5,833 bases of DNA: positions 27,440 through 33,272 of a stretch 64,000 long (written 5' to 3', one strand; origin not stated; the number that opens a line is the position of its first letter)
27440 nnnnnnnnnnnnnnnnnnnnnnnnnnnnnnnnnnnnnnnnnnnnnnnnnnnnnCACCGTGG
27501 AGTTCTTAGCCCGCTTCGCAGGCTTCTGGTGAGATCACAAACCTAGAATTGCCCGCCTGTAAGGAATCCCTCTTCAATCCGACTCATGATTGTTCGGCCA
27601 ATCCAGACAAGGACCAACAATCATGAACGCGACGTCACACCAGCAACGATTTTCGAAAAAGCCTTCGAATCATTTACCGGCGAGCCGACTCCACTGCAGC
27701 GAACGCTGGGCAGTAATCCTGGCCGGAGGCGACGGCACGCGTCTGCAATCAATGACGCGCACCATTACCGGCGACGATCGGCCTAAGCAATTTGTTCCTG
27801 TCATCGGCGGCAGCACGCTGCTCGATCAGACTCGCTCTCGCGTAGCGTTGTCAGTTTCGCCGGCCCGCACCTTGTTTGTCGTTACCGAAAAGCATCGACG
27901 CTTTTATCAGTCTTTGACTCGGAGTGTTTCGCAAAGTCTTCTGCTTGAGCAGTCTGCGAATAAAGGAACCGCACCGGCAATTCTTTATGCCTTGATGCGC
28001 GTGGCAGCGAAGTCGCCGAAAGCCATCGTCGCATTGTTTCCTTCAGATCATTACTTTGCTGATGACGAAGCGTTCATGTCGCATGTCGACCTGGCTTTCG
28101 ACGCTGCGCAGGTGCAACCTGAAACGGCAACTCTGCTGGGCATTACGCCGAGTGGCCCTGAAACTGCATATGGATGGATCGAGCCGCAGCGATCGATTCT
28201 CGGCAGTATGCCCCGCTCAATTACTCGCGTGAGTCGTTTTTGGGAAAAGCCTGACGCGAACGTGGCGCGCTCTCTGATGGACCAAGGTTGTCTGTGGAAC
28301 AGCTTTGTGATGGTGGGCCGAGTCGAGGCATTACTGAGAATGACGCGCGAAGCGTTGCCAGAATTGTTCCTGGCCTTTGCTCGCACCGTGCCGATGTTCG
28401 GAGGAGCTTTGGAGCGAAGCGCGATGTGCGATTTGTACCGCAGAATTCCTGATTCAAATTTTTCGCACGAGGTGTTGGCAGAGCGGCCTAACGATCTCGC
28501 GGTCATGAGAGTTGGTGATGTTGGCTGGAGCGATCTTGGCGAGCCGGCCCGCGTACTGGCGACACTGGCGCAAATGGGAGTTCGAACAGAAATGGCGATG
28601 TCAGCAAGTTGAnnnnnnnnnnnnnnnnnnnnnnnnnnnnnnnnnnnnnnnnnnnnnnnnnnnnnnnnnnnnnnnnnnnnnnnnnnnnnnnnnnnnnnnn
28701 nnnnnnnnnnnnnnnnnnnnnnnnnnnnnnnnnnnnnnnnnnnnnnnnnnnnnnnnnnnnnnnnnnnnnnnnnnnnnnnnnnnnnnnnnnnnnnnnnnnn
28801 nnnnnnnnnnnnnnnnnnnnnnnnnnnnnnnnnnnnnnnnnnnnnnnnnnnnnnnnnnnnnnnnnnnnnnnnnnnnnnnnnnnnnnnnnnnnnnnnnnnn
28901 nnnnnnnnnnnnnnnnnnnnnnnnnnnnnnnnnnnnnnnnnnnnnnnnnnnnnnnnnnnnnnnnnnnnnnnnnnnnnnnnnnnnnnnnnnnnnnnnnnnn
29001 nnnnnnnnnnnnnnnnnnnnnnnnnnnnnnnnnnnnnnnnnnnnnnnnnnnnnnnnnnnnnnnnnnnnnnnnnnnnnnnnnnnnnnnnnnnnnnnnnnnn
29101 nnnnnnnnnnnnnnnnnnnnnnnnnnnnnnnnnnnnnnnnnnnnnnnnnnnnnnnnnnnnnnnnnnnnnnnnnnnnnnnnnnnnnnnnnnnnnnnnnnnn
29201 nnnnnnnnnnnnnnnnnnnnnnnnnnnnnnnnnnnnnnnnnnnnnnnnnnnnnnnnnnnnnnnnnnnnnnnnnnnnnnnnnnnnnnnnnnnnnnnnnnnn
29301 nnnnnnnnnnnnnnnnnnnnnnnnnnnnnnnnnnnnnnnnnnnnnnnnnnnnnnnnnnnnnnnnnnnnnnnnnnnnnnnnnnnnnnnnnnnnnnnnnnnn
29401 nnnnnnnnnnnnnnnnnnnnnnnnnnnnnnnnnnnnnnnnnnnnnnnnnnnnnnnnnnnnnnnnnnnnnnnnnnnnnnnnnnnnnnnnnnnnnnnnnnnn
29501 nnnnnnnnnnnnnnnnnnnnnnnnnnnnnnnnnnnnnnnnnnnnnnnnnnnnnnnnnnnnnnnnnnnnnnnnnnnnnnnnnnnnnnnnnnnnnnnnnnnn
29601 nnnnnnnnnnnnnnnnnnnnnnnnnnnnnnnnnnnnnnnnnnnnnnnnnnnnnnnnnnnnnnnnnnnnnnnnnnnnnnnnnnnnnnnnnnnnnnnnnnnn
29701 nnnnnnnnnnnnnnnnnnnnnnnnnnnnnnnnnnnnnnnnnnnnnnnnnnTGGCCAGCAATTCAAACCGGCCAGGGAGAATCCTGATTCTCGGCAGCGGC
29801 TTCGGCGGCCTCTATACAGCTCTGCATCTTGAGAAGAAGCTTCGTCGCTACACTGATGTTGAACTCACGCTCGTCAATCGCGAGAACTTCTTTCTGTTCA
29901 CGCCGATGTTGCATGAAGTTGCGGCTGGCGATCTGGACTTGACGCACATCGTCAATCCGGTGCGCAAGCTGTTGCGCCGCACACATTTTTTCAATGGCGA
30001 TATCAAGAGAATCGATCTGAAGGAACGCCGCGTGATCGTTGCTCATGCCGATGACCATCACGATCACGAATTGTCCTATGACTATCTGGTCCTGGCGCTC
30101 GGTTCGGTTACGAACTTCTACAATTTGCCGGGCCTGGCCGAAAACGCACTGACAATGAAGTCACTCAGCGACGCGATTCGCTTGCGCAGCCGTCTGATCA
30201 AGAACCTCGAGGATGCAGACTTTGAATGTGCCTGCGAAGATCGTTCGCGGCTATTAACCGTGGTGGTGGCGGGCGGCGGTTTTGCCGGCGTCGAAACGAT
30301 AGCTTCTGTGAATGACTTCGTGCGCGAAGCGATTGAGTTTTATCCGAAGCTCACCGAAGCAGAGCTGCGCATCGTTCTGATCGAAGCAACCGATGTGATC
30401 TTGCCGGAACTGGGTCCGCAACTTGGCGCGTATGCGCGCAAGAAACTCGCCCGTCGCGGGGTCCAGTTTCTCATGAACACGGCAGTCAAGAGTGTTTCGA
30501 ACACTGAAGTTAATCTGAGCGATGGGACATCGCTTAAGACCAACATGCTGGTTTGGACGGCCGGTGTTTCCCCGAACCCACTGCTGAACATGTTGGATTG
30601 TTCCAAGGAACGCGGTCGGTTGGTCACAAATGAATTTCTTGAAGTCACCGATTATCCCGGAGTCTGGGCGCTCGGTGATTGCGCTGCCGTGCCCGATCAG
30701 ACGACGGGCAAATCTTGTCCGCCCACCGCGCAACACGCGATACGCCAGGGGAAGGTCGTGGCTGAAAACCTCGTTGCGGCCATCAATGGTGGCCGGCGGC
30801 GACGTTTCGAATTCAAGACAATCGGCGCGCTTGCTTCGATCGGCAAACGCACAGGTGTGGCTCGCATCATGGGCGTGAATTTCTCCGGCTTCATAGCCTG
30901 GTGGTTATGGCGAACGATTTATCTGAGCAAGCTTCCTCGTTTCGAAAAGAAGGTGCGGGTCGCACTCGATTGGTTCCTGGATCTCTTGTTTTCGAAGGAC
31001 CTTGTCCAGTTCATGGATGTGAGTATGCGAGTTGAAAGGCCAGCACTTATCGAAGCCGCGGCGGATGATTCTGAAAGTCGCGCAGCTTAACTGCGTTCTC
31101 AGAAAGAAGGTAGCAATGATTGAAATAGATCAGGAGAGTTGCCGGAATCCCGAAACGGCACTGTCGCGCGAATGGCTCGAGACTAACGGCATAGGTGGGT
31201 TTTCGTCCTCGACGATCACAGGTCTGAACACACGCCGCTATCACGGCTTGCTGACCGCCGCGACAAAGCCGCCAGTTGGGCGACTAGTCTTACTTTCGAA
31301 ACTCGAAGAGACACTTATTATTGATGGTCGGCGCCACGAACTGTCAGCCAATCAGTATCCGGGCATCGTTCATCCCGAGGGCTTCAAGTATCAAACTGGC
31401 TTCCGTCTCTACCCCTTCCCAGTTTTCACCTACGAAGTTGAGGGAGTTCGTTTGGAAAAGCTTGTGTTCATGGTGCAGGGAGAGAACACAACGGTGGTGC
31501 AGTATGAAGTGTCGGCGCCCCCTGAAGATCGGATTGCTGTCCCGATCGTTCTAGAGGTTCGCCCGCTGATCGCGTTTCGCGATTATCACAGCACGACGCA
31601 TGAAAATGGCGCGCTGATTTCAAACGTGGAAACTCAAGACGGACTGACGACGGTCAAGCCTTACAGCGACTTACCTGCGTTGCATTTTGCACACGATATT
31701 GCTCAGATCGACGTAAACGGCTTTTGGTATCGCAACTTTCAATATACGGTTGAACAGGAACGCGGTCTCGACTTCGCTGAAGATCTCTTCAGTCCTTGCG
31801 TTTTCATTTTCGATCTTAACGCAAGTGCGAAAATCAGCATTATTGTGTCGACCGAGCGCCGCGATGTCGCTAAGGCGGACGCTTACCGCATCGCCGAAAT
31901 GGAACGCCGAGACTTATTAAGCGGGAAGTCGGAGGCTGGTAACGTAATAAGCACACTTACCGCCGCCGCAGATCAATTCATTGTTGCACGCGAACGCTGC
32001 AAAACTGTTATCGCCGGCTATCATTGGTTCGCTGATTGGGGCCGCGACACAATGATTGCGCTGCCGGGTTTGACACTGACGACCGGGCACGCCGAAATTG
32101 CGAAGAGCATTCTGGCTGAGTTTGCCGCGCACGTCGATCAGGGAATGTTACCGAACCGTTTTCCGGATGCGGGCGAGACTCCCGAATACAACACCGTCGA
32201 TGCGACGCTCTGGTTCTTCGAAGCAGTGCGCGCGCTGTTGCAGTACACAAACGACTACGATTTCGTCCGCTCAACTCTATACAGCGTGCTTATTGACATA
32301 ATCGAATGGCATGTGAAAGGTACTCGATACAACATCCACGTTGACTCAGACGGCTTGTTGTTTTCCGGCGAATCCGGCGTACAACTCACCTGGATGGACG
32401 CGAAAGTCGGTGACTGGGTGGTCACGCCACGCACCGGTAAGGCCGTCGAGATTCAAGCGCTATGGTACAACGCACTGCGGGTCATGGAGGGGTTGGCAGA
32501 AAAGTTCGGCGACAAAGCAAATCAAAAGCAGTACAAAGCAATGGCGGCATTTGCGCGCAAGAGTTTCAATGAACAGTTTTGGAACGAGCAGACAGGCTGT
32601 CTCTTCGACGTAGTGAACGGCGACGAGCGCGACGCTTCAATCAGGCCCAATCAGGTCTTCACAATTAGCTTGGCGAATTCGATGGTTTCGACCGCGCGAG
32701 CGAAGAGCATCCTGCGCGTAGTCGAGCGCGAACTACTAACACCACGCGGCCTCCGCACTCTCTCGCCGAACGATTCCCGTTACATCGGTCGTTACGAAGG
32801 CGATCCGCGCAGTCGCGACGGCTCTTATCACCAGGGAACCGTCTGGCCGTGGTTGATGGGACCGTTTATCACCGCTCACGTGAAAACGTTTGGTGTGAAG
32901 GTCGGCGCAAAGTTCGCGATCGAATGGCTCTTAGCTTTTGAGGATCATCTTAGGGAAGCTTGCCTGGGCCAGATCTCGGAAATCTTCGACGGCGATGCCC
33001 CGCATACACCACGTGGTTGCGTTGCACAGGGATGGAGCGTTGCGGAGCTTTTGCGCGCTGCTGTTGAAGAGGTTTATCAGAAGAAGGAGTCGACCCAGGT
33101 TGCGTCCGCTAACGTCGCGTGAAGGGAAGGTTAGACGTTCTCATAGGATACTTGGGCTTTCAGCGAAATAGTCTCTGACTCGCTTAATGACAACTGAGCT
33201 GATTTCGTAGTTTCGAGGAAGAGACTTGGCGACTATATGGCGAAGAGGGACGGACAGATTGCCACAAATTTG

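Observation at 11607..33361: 22-kb, almost entirely + strand block shares the end architecture of the Rhs element: tandem accretion of integrase-less islands at tRNA-Lys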

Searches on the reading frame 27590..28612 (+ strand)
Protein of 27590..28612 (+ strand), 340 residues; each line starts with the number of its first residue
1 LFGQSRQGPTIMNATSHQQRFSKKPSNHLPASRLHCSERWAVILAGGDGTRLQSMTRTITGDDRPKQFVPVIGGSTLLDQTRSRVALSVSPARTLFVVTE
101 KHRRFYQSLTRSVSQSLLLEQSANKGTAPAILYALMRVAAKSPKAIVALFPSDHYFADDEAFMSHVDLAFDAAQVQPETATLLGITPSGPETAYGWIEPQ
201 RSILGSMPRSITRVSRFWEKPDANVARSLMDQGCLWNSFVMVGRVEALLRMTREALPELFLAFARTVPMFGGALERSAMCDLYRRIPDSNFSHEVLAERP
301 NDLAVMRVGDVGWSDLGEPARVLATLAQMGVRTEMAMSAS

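Call 11: search_protein_families(library=pfam, proteins=[window:27590-28612:+])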
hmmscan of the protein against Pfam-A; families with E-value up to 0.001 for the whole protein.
window:27590-28612:+ (340 aa): 2 families
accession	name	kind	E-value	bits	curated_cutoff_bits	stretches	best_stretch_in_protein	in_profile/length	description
PF00483.29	NTP_transferase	-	4.3e-26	92.4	21.2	1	41-318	2-231/245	Nucleotidyl transferase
PF12804.13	NTP_transf_3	-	2.3e-07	31.6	27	1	41-166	1-108/160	MobA-like NTP transferase domain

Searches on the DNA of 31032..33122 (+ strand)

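Call 81: search_rna_families(source=L168, start=11990, end=12500, threshold=evalue, max_evalue=1)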
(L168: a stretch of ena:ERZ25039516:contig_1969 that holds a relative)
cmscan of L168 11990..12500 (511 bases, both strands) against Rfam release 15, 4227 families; matches with E-value up to 1: 0.
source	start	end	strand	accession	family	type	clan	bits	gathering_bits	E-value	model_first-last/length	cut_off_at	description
